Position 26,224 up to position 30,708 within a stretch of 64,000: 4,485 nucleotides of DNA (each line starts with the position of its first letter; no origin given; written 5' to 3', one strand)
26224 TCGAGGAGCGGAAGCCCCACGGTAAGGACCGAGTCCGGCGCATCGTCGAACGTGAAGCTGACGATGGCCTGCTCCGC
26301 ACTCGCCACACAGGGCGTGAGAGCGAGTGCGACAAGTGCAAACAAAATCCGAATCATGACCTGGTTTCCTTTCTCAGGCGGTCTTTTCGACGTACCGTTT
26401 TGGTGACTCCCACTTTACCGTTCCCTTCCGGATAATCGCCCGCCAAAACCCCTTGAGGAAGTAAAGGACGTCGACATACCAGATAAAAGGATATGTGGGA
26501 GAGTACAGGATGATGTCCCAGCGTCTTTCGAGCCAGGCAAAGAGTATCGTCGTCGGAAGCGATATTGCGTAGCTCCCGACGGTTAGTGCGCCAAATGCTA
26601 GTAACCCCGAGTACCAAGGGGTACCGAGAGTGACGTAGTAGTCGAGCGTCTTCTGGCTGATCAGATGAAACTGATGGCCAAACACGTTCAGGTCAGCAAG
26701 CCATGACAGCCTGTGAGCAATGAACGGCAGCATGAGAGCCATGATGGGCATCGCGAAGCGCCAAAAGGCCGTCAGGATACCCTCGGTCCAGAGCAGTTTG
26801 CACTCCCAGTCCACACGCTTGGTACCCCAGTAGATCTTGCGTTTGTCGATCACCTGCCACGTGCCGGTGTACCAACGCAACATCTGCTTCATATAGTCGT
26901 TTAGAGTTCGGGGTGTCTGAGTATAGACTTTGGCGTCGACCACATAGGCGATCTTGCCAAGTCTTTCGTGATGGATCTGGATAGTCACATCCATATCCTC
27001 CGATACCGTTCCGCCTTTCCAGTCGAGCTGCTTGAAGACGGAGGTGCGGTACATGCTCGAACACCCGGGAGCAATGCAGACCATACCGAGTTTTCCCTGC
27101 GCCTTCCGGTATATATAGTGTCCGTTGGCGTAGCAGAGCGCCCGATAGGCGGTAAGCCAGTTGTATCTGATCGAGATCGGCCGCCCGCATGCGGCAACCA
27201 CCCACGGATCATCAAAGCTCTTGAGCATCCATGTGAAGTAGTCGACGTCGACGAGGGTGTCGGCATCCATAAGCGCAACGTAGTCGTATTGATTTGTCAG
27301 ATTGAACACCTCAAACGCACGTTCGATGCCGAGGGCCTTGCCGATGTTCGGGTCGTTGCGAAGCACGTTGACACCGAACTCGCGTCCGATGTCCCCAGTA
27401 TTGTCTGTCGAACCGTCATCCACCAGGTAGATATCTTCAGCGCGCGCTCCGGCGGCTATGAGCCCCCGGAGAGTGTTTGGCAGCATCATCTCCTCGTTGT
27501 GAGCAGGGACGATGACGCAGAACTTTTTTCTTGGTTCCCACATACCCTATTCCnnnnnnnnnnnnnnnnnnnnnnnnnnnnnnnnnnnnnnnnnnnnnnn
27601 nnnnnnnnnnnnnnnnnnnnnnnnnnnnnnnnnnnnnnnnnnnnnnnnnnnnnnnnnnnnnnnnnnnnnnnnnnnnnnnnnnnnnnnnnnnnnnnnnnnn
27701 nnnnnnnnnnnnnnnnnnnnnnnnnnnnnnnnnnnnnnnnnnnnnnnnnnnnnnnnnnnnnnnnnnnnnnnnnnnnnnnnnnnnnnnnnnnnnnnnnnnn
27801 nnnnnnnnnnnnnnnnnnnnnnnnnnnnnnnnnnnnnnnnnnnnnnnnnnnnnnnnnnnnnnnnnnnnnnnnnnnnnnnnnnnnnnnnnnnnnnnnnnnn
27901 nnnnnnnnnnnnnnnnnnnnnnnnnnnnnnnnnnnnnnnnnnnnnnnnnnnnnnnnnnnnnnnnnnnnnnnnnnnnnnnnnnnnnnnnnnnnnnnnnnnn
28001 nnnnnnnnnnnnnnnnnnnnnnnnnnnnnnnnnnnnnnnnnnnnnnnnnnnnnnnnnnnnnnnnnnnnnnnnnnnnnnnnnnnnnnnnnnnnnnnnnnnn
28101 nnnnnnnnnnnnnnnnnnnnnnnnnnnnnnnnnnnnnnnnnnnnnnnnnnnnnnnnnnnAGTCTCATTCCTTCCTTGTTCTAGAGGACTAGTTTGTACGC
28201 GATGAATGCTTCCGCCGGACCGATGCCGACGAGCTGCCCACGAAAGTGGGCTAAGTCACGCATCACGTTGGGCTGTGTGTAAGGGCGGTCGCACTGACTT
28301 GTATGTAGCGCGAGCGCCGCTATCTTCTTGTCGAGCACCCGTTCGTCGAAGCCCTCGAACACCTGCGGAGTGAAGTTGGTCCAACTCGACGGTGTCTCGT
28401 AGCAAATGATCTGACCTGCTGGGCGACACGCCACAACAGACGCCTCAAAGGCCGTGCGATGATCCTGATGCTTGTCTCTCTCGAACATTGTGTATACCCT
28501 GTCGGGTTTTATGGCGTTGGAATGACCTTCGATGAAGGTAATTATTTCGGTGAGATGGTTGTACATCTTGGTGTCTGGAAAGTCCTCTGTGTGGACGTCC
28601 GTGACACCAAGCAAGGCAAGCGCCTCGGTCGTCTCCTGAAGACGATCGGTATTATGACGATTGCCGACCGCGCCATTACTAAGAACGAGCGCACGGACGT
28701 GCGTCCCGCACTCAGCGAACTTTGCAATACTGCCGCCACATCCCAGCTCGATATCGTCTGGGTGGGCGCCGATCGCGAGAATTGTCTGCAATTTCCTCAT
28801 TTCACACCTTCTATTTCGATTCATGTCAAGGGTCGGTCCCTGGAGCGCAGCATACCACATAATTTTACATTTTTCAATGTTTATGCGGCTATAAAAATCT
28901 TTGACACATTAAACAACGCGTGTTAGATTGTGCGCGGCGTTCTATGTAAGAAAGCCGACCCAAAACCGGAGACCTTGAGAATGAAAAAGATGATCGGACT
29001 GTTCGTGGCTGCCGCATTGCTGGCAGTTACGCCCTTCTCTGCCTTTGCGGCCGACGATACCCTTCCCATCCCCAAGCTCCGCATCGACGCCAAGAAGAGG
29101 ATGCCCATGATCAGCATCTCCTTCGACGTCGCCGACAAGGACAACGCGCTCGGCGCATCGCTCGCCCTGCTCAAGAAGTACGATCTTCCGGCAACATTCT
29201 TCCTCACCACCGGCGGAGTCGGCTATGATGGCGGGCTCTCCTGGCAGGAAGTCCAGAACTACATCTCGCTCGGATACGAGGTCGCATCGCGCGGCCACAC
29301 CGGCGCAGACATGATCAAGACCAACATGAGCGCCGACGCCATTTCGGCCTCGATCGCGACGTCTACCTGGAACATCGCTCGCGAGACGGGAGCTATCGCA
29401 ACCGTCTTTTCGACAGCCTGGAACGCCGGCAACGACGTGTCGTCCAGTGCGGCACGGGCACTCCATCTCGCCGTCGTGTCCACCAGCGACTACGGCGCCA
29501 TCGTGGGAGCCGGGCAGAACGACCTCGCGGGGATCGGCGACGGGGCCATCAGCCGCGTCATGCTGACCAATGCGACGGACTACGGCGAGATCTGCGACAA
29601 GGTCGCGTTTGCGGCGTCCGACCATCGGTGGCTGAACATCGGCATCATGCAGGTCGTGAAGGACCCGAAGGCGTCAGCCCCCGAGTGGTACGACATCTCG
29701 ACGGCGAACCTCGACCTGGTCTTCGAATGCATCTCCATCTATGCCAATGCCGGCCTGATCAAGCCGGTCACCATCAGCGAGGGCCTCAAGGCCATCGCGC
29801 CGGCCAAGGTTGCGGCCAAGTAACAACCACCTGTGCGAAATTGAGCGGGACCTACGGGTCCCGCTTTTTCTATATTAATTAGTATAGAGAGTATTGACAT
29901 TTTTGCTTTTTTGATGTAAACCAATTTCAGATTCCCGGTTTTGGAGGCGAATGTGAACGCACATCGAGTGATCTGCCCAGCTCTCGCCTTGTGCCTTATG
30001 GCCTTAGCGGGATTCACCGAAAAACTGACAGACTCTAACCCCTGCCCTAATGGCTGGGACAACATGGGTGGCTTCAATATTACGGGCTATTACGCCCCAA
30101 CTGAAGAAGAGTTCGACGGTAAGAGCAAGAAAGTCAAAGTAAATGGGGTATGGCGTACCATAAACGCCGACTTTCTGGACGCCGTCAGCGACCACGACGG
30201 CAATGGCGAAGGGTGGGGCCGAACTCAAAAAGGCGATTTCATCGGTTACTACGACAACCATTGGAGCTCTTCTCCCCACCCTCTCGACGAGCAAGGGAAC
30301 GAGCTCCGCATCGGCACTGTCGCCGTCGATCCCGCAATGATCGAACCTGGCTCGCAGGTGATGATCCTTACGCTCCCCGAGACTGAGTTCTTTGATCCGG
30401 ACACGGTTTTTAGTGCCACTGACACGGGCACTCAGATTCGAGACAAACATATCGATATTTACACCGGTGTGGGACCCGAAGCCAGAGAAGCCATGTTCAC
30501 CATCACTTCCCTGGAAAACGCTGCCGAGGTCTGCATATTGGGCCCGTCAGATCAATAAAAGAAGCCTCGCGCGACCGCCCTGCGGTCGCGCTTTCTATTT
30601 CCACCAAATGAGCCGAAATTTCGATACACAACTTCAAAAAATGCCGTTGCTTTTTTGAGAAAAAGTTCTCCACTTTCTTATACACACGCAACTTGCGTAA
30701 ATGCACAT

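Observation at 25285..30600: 5.3 kb high-GC island encoding a self-contained exopolysaccharide/cell-wall glycan synthesis and editing module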

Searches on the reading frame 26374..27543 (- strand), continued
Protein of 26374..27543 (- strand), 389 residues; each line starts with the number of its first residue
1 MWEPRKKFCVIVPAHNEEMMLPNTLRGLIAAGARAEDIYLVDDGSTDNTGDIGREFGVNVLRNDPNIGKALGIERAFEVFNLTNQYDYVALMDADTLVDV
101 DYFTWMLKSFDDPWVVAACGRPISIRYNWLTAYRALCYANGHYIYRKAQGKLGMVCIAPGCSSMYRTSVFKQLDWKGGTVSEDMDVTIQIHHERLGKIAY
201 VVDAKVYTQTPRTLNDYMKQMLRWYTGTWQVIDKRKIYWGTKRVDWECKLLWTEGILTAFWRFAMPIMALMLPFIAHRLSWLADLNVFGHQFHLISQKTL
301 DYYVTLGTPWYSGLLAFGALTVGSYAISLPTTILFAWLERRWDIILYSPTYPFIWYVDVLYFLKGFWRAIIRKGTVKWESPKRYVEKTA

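Call 37: fold_search(model_id=the predicted structure, library=pdb)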
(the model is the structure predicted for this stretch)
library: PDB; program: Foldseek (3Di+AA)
matches with E <= 10: 1436; with E <= 0.001: 443
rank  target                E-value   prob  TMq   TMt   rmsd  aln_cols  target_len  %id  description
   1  7sp7_A                9.3e-16  1.00  0.59  0.47  17.2       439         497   15  Chlorella virus hyaluronan synthase inhibited by UDP (released 2022-04-06)
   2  7sp8_A                2.4e-15  1.00  0.55  0.43  17.1       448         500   16  Chlorella virus Hyaluronan Synthase bound to UDP-GlcNAc (released 2022-04-06)
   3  9yq5_A                1.1e-14  1.00  0.54  0.43  17.4       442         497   15  Chlorella virus hyaluronan synthase bound to an inserted UDP-GlcA (released 2025-12-10)
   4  8snc_A                2.0e-14  1.00  0.54  0.43  17.5       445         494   16  Chlorella virus Hyaluronan Synthase bound to GlcA extended GlcNAc primer (released 2024-05-01)
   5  7sp9_A                4.4e-14  1.00  0.59  0.47  17.1       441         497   15  Chlorella virus Hyaluronan Synthase in the GlcNAc-primed channel-closed state (released 2022-04-06)
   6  8smn_A                4.9e-14  1.00  0.57  0.44  15.7       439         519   15  Xenopus laevis hyaluronan synthase 1, nascent HA polymer bound state (released 2024-05-01)
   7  8k3u_A                5.5e-14  1.00  0.62  0.42  11.6       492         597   15  S. cerevisiae Chs1 in complex with UDP and GlcNAc (released 2023-09-06)
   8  8sne_A                1.0e-13  1.00  0.55  0.44  17.4       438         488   17  Chlorella virus Hyaluronan Synthase bound to GlcA extended GlcNAc primer and UDP (released 2024-05-01)
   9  8smm_A                2.4e-13  1.00  0.63  0.49   6.4       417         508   15  Xenopus laevis hyaluronan synthase 1 (released 2024-05-01)
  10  8z0o_B                2.5e-13  1.00  0.54  0.30  11.7       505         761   15  Cryo-EM structure of chitin synthase (released 2024-12-04)
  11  9kqc_A                3.3e-13  1.00  0.55  0.44  17.1       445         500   16  Chlorella virus Hyaluronan Synthase bound to VNAR (released 2025-05-14)
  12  9yq4_A                3.5e-13  1.00  0.57  0.46  16.9       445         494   16  Chlorella virus hyaluronan synthase bound to a proofreading UDP-GlcA (released 2025-12-10)
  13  5ej1_A                4.6e-13  1.00  0.66  0.38   6.7       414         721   19  Pre-translocation state of bacterial cellulose synthase (released 2016-03-30)
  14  7xs6_A                6.1e-13  1.00  0.61  0.35  14.4       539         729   14  structure of a membrane-integrated glycosyltransferase with inhibitor (released 2023-05-17)
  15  9yq2_A                8.1e-13  1.00  0.56  0.46  17.1       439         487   16  Chlorella virus hyaluronan synthase bound to DDM (released 2025-12-10)
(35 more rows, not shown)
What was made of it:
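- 26374..27543 (-): Membrane GT2 synthase of the processive type. It has no N-terminal TM helices; the C-terminal part holds interface and TM helices. Top Foldseek PDB hits are hyaluronan, chitin and cellulose synthases, E 1e-15 to 1e-12, TM 0.55-0.68 (call 37).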

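Call 45: search_protein_families(library=ncbifam, proteins=[window:26374-27543:-], max_evalue=0.01)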
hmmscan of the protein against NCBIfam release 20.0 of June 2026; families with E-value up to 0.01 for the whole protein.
window:26374-27543:- (389 aa): 15 families
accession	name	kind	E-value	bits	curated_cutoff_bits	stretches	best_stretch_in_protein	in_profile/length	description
TIGR03937.1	PgaC_IcaA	equivalog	4.4e-27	95.1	422.3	1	7-274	46-315/407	poly-beta-1,6-N-acetyl-D-glucosamine synthase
NF041865.1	EpsU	equivalog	1.9e-16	60.1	700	1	3-234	36-271/394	exopolysaccharide biosynthesis GT2 family glycosyltransferase EpsU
TIGR04242.1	nodulat_NodC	equivalog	4.3e-14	52.3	550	1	9-229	51-285/395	chitooligosaccharide synthase NodC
TIGR03965.1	mycofact_glyco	equivalog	8e-14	51.3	280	1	7-224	75-296/467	mycofactocin biosynthesis glycosyltransferase MftF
TIGR04283.1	glyco_like_mftF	equivalog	3.6e-08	33.3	182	1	9-119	2-106/221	TIGR04283 family arsenosugar biosynthesis glycosyltransferase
TIGR03111.1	glyc2_xrt_Gpos1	hypoth_equivalog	5.2e-08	32.1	363.95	1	9-232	52-290/439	TIGR03111 family XrtG-associated glycosyltransferase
TIGR04182.1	glyco_TIGR04182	equivalog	9.9e-08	31.7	325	1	8-108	2-95/293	S-layer glycoprotein N-glycosyltransferase AglJ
NF007482.0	PRK10073.1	equivalog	1.4e-07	30.9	423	1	5-119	5-120/334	glycosyltransferase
NF058614.1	PPMAGASynPpgS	equivalog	1.7e-06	27.6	370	1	10-110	4-101/226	polyprenyl-phospho-N-acetylgalactosaminyl synthase PpgS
NF053846.1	glyco_with_XrtP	equivalog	2.4e-06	26.5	520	0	10-55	45-89/440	XrtP-associated glycosyltransferase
TIGR03030.1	CelA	equivalog_domain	2.1e-05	22.8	699.1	1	176-273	326-420/714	UDP-forming cellulose synthase catalytic subunit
TIGR03469.1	HpnB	hypoth_equivalog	0.00026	20.2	379.25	1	8-59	46-98/386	hopene-associated glycosyltransferase HpnB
NF007986.1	PRK10714.1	equivalog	0.0011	18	529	1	4-52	4-55/316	undecaprenyl-phosphate 4-deoxy-4-formamido-L-arabinose transferase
NF041391.1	DPhHxTase_Halo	equivalog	0.0049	15.9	375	1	15-78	4-65/213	dolichyl-phosphate hexose transferase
NF010496.0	PRK13915.1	equivalog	0.0069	15.5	262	1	7-65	32-93/307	glucosyl-3-phosphoglycerate synthase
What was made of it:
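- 26374..27543 (-): PgaC_IcaA scores 95 bits (cut-off 422) and NodC 52 bits (cut-off 550) (call 45).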

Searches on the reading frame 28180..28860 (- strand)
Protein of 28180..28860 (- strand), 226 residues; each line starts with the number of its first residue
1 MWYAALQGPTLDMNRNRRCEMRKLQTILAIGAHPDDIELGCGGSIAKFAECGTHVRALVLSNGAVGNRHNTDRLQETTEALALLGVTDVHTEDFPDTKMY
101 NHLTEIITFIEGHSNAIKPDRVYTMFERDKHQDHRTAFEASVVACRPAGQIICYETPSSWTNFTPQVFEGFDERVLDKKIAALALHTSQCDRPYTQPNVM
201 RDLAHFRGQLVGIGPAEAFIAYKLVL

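Call 4: search_protein_families(library=pfam, proteins=[window:28180-28860:-], max_evalue=0.01)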
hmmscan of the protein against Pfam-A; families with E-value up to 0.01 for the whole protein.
window:28180-28860:- (226 aa): 1 family
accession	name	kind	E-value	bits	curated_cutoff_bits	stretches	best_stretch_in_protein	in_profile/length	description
PF02585.22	PIG-L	-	3.2e-23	83.1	28.2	1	28-144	1-128/129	GlcNAc-PI de-N-acetylase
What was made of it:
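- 28180..28800 (-): YaiS-type PIG-L/LmbE zinc deacetylase, cytoplasmic; first gene of the operon. Pfam PIG-L 3.2e-23 (call 4).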

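Call 25: search_solved_structures(query=window:28180-28800:-, max_evalue=0.01)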
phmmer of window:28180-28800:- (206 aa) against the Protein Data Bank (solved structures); distinct sequences matched with E-value up to 0.01: 8.
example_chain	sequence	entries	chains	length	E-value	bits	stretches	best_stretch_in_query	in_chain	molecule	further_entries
1uan_A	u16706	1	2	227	1.2e-11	47.8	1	7-129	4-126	hypothetical protein TT1542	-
6p2t_A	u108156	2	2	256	2.8e-09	40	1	7-119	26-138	N-acetyl-alpha-D-glucosaminyl L-malate deacetylase 1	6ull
2ixd_A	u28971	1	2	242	3.5e-09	39.7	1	7-120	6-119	LMBE-RELATED PROTEIN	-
8bgn_A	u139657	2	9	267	3.4e-07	33.2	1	3-199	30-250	Diacetylchitobiose deacetylase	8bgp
8bgo_A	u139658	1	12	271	3.4e-07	33.2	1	3-199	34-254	Diacetylchitobiose deacetylase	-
3we7_A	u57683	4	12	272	7.6e-07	32.1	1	5-118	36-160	Putative uncharacterized protein PH0499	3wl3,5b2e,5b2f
3wl4_A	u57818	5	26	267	3.8e-06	29.8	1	6-118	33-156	Uncharacterized protein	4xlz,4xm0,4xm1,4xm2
5bmo_A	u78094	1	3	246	0.00022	24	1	6-48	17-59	Putative uncharacterized protein LnmX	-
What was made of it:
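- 28180..28800 (-): Best PDB hits are TT1542, BshB and diacetylchitobiose deacetylase (call 25).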

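Call 45: search_protein_families(library=ncbifam, proteins=[window:28180-28800:-], max_evalue=0.01)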
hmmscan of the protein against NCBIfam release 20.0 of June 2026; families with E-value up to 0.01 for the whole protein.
window:28180-28800:- (206 aa): 4 families
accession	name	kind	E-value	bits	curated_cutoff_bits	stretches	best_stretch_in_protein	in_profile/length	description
TIGR04001.1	thiol_BshB1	equivalog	9.6e-21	74.5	182.5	1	7-129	4-126/226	bacillithiol biosynthesis deacetylase BshB1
TIGR04000.1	thiol_BshB2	equivalog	1.4e-06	28.1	195.25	1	7-171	3-186/217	bacillithiol biosynthesis deacetylase BshB2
TIGR03445.1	mycothiol_MshB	equivalog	0.0028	17.6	224.35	0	10-43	3-36/284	N-acetyl-1-D-myo-inositol-2-amino-2-deoxy-alpha-D-glucopyranoside deacetylase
TIGR03446.1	mycothiol_Mca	equivalog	0.004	16.8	277.15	0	7-52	3-48/283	mycothiol conjugate amidase Mca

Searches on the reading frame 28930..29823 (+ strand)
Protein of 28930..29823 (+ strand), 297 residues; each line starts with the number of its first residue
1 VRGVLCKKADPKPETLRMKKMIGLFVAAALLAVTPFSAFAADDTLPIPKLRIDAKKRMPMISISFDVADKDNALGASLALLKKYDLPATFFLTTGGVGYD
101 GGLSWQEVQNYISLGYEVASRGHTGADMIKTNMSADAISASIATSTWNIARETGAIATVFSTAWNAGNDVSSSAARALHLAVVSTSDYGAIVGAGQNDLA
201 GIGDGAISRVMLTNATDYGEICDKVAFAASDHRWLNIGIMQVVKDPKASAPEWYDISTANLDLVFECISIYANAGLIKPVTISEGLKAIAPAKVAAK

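Call 4: search_protein_families(library=pfam, proteins=[window:28930-29823:+], max_evalue=0.01)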
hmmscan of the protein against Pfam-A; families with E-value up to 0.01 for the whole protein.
window:28930-29823:+ (297 aa): 1 family
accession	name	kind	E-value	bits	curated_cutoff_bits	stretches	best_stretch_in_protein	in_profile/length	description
PF01522.26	Polysacc_deac_1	-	8.6e-10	39.1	23.1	1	56-181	4-122/124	Polysaccharide deacetylase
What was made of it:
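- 28981..29823 (+): CE4b: secreted NodB-fold protein lacking the catalytic and metal residues (pseudo-deacetylase, probably glycan-binding); transcribed divergently from the operon. Weak Polysacc_deac_1, 8.6e-10 (call 4).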

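Call 45: search_protein_families(library=ncbifam, proteins=[window:28981-29823:+], max_evalue=0.01)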
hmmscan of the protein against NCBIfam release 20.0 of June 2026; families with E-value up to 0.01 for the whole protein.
window:28981-29823:+ (280 aa): 2 families
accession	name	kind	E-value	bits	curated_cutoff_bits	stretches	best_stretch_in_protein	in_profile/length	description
TIGR02764.1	spore_ybaN_pdaB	equivalog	2.3e-05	24.3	237.4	1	42-167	6-125/191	polysaccharide deacetylase family sporulation protein PdaB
TIGR02873.1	spore_ylxY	hypoth_equivalog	0.0082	15.4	391.5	0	25-128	70-165/268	probable sporulation protein, polysaccharide deacetylase family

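Call 82: find_homologous_proteins(query=window:28981-29823:+, max_evalue=0.00001)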
Query window:28981-29823:+ (280 aa): 1 proteins with E <= 0.00001 among 7836 candidates.
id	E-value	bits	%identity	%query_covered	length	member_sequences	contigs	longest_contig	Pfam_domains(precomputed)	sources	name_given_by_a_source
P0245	2.1e-176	603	100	100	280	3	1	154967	PF01522.27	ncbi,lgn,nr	ncbi:MAG: polysaccharide deacetylase family protein [Candidatus Pacebacteria bacterium]|nr:polysacch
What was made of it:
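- Tried and rejected: The word-index search with CE4b returned only itself (call 82).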

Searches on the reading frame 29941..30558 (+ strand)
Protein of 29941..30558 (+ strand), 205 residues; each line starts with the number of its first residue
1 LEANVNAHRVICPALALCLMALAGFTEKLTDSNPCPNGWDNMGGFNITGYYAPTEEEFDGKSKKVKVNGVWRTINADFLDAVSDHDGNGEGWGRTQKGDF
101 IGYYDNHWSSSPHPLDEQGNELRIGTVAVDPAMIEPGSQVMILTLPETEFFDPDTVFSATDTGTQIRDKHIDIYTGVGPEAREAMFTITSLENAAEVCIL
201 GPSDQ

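Call 4: search_protein_families(library=pfam, proteins=[window:29941-30558:+], max_evalue=0.01)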
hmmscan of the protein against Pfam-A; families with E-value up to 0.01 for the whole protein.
window:29941-30558:+ (205 aa): 1 family
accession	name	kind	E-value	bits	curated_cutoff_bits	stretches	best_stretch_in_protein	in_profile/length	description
PF06725.17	3D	-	9.2e-10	39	23.8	1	126-183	2-57/72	3D domain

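Call 45: search_protein_families(library=ncbifam, proteins=[window:29953-30558:+], max_evalue=0.01)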
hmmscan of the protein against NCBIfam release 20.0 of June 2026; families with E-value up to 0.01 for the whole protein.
window:29953-30558:+ (201 aa): 1 family
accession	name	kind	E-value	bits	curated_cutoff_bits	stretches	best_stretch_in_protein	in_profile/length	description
NF008366.0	PRK11162.1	equivalog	5.9e-06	25.5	242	1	123-179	279-340/366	murein transglycosylase A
